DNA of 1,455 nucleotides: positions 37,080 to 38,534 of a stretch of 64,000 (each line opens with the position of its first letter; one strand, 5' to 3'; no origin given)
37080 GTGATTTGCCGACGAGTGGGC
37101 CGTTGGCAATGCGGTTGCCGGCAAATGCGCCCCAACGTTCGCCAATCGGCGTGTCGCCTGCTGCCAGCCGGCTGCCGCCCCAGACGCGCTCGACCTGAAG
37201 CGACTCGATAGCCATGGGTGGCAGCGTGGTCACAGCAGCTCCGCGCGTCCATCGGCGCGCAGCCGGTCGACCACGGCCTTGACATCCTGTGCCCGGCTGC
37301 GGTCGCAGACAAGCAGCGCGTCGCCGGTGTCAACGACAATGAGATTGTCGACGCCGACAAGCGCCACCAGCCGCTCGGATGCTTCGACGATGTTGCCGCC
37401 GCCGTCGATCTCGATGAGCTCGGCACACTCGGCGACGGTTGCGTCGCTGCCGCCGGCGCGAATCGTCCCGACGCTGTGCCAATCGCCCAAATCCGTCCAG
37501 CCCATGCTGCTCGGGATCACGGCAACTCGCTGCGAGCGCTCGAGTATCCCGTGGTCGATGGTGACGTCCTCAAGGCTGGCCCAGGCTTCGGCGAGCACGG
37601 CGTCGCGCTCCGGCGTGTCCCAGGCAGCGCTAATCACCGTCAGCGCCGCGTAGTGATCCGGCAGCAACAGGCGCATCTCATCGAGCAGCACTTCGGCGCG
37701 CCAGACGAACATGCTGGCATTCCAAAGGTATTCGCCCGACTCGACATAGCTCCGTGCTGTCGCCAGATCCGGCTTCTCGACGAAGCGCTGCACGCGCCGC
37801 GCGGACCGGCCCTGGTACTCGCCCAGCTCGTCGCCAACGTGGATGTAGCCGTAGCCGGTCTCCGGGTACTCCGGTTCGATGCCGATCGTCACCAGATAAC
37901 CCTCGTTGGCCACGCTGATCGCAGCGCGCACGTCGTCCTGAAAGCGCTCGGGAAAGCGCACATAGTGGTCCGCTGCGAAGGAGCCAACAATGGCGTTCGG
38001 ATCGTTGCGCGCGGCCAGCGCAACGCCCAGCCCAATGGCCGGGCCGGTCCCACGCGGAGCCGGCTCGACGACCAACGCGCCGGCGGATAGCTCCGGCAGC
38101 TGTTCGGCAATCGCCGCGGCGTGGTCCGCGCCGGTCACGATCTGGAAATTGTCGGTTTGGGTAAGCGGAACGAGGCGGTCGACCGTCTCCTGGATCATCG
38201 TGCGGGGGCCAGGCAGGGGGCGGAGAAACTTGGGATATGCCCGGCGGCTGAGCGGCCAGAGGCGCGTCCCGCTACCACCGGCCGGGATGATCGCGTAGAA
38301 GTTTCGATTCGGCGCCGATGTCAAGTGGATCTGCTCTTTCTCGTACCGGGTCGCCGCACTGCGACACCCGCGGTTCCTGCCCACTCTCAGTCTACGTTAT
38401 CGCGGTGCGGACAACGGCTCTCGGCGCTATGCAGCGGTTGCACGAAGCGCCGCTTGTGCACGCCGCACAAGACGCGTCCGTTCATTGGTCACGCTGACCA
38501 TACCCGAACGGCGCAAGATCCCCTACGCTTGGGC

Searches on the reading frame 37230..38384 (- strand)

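Call 88: search_protein_families(library=pfam, proteins=[window:37230-38384:-], max_evalue=0.00001)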
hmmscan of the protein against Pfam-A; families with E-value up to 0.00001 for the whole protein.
window:37230-38384:- (384 aa): 3 families
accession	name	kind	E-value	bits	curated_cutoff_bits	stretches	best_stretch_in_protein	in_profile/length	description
PF00483.29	NTP_transferase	-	9.9e-40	137.1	21.2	1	31-305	2-235/245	Nucleotidyl transferase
PF22640.1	ManC_GMP_beta-helix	-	3.2e-18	65.8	27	1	322-375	2-55/55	MannoseP isomerase/GMP-like beta-helix domain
PF12804.13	NTP_transf_3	-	9.8e-09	36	27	1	31-139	1-95/160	MobA-like NTP transferase domain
